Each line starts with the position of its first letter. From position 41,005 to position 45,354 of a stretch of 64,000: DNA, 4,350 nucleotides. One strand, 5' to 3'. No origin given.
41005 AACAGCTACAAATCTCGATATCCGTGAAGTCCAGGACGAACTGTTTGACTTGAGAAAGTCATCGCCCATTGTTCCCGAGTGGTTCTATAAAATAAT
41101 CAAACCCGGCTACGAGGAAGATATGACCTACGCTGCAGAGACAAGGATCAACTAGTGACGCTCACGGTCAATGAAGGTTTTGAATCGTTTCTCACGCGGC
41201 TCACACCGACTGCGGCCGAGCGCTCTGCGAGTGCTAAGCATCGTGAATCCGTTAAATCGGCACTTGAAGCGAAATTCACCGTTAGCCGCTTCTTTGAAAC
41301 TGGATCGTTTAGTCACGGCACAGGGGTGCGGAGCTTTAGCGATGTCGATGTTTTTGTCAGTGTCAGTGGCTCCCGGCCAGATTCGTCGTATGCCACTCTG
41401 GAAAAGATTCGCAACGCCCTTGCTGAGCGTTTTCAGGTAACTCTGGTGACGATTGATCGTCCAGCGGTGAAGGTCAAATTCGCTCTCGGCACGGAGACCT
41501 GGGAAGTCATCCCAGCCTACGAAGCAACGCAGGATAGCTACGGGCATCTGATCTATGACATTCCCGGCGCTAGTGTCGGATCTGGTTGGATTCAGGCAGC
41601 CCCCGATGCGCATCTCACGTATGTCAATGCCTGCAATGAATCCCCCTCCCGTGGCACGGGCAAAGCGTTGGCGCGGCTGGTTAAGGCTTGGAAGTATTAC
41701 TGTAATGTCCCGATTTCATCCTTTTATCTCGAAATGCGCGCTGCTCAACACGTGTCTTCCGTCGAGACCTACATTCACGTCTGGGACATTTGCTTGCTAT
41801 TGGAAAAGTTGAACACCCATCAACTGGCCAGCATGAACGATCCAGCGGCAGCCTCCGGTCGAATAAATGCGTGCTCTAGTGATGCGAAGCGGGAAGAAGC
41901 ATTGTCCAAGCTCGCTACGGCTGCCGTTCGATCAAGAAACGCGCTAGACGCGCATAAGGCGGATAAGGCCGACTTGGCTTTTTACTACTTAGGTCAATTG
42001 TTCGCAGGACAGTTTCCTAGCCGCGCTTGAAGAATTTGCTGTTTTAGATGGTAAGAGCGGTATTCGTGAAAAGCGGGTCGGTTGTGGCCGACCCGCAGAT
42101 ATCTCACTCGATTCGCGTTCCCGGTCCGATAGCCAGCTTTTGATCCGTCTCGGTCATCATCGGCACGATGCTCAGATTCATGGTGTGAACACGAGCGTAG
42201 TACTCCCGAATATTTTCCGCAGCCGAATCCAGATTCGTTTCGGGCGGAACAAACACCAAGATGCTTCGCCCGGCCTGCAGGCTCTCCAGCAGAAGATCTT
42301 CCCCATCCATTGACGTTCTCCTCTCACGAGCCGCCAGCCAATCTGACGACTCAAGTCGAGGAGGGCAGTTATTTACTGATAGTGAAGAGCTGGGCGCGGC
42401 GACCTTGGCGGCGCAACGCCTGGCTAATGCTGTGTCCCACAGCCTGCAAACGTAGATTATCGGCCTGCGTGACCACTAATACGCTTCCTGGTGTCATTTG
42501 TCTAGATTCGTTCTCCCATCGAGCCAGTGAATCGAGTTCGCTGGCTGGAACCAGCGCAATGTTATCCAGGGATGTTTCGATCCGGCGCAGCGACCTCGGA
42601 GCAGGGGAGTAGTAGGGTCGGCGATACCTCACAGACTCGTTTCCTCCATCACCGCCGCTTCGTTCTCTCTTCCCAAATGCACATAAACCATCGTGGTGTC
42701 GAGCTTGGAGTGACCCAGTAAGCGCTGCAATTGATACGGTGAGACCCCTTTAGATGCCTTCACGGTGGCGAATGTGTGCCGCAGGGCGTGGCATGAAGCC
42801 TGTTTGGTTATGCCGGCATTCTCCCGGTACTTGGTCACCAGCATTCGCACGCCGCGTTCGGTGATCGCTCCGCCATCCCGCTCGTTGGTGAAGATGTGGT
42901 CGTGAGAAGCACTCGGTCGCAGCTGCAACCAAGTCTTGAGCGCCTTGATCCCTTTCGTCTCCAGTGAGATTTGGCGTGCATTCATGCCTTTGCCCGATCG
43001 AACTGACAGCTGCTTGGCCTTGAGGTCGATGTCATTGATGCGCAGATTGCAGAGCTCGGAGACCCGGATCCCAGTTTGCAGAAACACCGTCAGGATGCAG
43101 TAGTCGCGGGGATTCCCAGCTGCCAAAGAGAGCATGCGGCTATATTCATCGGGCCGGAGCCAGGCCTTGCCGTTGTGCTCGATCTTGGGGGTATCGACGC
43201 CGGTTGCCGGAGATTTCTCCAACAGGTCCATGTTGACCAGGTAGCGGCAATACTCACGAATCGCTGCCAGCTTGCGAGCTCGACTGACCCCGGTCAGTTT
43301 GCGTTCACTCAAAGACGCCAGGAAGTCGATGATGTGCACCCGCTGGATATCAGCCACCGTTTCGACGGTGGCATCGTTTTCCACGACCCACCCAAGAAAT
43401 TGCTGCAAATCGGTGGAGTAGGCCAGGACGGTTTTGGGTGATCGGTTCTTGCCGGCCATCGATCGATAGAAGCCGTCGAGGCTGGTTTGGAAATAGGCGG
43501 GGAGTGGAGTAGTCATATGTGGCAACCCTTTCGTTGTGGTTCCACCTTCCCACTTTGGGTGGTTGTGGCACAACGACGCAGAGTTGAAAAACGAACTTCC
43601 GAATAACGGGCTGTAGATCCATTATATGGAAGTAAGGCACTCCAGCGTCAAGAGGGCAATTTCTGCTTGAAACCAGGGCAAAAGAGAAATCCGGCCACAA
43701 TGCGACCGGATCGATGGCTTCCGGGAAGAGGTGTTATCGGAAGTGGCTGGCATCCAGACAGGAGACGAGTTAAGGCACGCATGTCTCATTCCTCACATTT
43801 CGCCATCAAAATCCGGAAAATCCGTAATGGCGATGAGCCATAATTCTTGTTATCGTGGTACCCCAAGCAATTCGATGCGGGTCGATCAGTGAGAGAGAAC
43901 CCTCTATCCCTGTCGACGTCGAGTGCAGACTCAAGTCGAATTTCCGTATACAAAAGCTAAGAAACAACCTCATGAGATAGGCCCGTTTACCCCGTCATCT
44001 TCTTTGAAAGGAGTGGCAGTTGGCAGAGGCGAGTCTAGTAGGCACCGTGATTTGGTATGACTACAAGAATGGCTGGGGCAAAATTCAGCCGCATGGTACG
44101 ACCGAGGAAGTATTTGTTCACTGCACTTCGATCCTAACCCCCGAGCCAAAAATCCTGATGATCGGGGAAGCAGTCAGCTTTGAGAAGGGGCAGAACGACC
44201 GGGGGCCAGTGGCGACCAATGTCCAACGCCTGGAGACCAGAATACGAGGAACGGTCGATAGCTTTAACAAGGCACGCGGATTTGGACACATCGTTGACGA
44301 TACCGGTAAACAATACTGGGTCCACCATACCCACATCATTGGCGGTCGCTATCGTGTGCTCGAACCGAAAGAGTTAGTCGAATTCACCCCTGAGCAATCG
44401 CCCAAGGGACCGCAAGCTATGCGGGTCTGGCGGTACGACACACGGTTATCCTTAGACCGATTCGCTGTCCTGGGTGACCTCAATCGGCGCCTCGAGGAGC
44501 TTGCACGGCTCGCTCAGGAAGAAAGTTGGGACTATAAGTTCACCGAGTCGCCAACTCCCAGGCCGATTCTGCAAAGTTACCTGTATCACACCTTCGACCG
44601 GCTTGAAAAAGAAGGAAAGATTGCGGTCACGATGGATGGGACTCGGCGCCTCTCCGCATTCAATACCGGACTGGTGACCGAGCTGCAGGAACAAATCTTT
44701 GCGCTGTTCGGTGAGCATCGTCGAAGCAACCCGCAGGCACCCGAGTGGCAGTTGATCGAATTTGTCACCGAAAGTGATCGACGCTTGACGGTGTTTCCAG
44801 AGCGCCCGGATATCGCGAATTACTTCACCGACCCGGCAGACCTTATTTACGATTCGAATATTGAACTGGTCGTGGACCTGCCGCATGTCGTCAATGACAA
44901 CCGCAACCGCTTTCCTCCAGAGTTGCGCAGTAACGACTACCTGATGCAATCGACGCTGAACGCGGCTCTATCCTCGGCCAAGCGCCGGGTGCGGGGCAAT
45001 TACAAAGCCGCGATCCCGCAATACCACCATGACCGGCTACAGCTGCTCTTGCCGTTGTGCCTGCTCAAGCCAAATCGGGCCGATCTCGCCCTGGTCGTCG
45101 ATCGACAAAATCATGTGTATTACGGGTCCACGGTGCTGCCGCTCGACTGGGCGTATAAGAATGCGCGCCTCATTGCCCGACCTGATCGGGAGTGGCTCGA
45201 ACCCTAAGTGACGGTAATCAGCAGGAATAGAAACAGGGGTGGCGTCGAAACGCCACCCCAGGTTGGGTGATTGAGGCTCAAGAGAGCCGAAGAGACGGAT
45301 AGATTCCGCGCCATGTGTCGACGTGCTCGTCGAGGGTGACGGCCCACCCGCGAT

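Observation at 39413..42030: CBASS-like operon with two paralogous SMODS nucleotidyltransferases flanking a 4-TM effector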

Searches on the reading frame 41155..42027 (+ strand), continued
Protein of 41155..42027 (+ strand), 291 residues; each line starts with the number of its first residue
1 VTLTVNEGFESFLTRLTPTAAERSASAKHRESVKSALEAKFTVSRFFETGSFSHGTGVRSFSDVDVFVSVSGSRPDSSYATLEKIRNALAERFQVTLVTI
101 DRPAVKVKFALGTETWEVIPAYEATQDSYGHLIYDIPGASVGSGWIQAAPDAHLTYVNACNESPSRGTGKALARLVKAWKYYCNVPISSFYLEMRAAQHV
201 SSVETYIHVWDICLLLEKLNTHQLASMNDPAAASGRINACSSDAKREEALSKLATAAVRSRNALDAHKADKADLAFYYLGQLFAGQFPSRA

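Call 70: find_encoding_contigs(protein=P0259, flank=3000, max_places=1)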
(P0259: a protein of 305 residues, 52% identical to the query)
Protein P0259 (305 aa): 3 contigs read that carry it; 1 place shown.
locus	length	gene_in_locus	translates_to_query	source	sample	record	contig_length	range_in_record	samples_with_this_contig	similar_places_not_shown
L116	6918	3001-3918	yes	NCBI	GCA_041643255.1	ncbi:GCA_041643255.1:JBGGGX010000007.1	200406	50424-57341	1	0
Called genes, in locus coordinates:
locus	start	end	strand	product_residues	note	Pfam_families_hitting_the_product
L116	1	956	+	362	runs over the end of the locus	PF13245:AAA_19 (weak), PF00580:UvrD-helicase (weak)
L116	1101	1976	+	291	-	-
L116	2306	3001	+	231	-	PF18144:SMODS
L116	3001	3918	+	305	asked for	PF18159:S_4TM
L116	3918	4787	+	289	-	PF18144:SMODS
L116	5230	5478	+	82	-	-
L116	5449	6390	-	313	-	PF01972:SDH_protease, PF25145:NfeD1b_N (weak)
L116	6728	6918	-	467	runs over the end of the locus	PF00899:ThiF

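Call 71: find_encoding_contigs(protein=P0252, flank=3000, max_places=1)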
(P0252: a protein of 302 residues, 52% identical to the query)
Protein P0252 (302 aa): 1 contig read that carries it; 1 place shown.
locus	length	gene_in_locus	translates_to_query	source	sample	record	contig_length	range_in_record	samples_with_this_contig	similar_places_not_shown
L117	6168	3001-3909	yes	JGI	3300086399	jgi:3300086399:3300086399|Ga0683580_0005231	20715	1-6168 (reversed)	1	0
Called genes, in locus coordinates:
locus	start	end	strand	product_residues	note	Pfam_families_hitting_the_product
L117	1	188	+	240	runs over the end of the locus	PF14602:Hexapep_2 (faint), PF00132:Hexapep (weak)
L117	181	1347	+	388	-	PF01979:Amidohydro_1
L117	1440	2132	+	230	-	-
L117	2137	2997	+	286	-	PF18144:SMODS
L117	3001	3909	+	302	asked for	PF18159:S_4TM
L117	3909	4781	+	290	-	PF18144:SMODS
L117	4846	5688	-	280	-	PF11185:DUF2971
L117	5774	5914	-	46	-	-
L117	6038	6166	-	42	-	?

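Call 72: find_encoding_contigs(protein=P0346, flank=3000, max_places=1)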
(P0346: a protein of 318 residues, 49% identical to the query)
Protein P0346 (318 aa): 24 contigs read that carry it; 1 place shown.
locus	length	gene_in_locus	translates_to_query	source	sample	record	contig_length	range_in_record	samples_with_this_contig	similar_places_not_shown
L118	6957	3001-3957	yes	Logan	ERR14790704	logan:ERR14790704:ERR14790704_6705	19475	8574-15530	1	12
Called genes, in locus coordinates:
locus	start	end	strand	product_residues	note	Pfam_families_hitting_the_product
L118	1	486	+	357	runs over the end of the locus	PF05621:TniB, PF13401:AAA_22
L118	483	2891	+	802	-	PF06527:TniQ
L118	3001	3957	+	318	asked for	PF18159:S_4TM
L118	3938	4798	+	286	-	PF18144:SMODS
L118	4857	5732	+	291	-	PF18144:SMODS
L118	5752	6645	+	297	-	PF09509:Hypoth_Ymh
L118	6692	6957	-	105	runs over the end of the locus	PF18598:TetR_C_36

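Call 78: predict_structure(alignment_id=A3)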
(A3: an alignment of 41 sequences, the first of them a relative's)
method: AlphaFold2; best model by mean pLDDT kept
length: 292 residues; sequences in the alignment: 41
mean_pLDDT: 93.3   pTM: 0.89
mean pLDDT of the five models: 93.3, 92.7, 92.5, 91.2, 90.2
residues with pLDDT >= 90: 252; 70-90: 34; 50-70: 1; < 50: 5
segments of 3 or more residues with pLDDT < 50: 1-5
pLDDT, mean of each block of 10 residues (from residue 1): 63 97 98 97 91 93 93 92 94 98 97 96 97 94 92 96 96 96 94 92 90 94 98 97 94 98 95 88 87 84
secondary structure, 60 per line:
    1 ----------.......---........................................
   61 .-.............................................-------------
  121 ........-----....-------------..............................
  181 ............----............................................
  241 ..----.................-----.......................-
elements in order: H11-17 H21-61 H63-107 H121-128 H134-137 H151-192 H197-242 H247-263 H269-291

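Call 80: fold_search(model_id=the predicted structure, library=pdb)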
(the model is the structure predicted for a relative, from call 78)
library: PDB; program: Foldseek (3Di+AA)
matches with E <= 10: 247; with E <= 0.001: 0
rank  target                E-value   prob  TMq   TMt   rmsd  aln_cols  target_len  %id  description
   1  7n6g_3V               1.3e-01  0.13  0.14  0.11  49.3       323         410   12  C1 of central pair (released 2022-05-18)
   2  7n6g_3N               1.7e-01  0.10  0.13  0.10  47.9       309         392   14  C1 of central pair (released 2022-05-18)
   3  7n6g_3W               4.0e-01  0.10  0.16  0.12  48.1       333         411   13  C1 of central pair (released 2022-05-18)
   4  6h2f_C                4.3e-01  0.13  0.19  0.17  35.8       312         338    9  Structure of the pre-pore AhlB of the tripartite alpha-pore forming toxin, AHL, from Aeromonas hydrophila. (released 2019-07-10)
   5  6grj_E                5.2e-01  0.11  0.18  0.16  37.8       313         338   12  Structure of the AhlB pore of the tripartite alpha-pore forming toxin, AHL, from Aeromonas hydrophila. (released 2019-07-03)
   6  6h2f_A                5.2e-01  0.07  0.13  0.11  39.9       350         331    9  Structure of the pre-pore AhlB of the tripartite alpha-pore forming toxin, AHL, from Aeromonas hydrophila. (released 2019-07-10)
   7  9wf3_A                5.9e-01  0.07  0.13  0.08  20.7       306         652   13  Cryo-EM structure of GGCX-FIX complex (released 2026-04-01)
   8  6grj_A                6.8e-01  0.11  0.18  0.16  39.4       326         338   10  Structure of the AhlB pore of the tripartite alpha-pore forming toxin, AHL, from Aeromonas hydrophila. (released 2019-07-03)
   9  6grj_H                8.9e-01  0.09  0.18  0.16  39.3       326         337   10  Structure of the AhlB pore of the tripartite alpha-pore forming toxin, AHL, from Aeromonas hydrophila. (released 2019-07-03)
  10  7a0g_HHH              9.7e-01  0.08  0.19  0.17  39.2       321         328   11  Structure of the SmhB pore of the tripartite alpha-pore forming toxin, Smh, from Serratia marcescens. (released 2021-03-31)
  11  7pqx_A                1.0e+00  0.13  0.21  0.12  28.4       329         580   11  Structure of CtAtm1 in the inward-facing open conformation (released 2022-08-10)
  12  7n6g_3M               1.0e+00  0.05  0.13  0.11  48.0       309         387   12  C1 of central pair (released 2022-05-18)
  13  7vgf_A                1.2e+00  0.09  0.18  0.11  28.6       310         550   13  cryo-EM structure of AMP-PNP bound human ABCB7 (released 2022-02-16)
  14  9fks_i                1.3e+00  0.09  0.17  0.17  21.0       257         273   12  Respiratory supercomplex CIII2-CIV2 from alphaproteobacterium (released 2025-12-17)
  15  9g3g_B                1.3e+00  0.10  0.19  0.16  27.4       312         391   12  Cryo-EM structure of SbmA in the inward-facing-occluded conformation in lipid nanodiscs (released 2025-07-23)
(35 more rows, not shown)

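Call 82: find_encoding_contigs(protein=P0122, flank=3000, max_places=2)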
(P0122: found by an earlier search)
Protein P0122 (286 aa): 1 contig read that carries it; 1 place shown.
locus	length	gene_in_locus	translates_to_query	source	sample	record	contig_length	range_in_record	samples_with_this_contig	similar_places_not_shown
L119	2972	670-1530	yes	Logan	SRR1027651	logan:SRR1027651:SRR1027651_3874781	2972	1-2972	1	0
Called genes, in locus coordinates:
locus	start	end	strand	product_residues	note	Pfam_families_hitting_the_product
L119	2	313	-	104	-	?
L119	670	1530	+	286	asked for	PF18144:SMODS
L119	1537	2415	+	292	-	PF18159:S_4TM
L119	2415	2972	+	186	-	?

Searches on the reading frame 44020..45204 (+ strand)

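Call 44: search_protein_families(library=pfam, proteins=[window:44020-45204:+], max_evalue=0.01)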
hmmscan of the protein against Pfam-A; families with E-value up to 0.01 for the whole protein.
window:44020-45204:+ (395 aa): 2 families
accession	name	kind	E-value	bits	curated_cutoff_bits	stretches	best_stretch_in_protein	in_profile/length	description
PF12873.12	DUF3825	-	4.3e-74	249.6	27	1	161-392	1-238/238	Domain of unknown function (DUF3825)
PF00313.28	CSD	-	1.9e-27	95.4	27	2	8-70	3-65/66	'Cold-shock' DNA-binding domain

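Call 45: search_protein_families(library=padloc, proteins=[window:44020-45204:+], max_evalue=0.01)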
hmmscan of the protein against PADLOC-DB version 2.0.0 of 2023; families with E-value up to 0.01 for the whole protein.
window:44020-45204:+ (395 aa): 1 family
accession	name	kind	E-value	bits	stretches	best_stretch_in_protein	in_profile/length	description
PDLC02916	CSD_V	-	7.7e-15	52.5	2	76-136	3-61/64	-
